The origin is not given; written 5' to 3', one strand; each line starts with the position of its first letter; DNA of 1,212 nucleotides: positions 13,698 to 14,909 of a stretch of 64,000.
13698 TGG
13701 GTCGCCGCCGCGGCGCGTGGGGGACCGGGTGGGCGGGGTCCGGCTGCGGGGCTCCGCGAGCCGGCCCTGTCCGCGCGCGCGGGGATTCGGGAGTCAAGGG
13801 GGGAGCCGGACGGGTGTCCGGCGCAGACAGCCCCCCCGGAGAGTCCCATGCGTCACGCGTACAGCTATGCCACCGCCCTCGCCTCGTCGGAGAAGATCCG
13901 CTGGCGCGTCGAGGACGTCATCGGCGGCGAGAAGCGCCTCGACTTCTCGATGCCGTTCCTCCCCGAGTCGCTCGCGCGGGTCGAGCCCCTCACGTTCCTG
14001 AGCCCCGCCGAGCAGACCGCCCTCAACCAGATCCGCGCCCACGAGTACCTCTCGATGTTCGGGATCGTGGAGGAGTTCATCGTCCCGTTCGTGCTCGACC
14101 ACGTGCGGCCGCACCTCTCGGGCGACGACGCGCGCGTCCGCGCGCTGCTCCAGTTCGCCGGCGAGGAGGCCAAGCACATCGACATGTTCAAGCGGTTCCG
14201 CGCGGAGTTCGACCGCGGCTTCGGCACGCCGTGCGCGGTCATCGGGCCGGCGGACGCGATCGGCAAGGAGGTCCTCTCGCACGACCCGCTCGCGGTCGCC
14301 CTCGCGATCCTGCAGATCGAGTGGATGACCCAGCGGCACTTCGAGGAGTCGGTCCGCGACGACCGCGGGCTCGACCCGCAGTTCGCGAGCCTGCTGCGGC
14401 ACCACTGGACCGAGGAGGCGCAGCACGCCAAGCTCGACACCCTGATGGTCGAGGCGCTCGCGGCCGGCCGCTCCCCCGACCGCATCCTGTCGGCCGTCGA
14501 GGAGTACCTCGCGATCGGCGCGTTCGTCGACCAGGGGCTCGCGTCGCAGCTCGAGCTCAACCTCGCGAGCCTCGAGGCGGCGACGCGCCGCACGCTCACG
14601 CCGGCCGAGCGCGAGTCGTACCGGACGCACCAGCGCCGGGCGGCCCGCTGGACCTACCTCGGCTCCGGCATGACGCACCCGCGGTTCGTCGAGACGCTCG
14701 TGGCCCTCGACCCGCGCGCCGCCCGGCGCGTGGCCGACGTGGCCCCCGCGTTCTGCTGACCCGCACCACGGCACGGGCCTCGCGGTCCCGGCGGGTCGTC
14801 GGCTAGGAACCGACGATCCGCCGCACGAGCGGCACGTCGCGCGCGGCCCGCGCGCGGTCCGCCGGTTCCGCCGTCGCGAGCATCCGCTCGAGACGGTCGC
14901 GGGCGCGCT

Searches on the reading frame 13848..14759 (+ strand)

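Call 42: search_protein_families(library=pfam, proteins=[window:13848-14759:+])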
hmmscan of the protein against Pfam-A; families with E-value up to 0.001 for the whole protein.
window:13848-14759:+ (303 aa): 2 families
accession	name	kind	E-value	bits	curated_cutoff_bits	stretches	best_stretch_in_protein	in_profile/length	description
PF11583.14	AurF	-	7.7e-10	38.8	29.6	1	43-212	51-218/282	P-aminobenzoate N-oxygenase AurF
PF10118.14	Metal_hydrol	-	0.00065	19.9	33.2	1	70-194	34-160/247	Predicted metal-dependent hydrolase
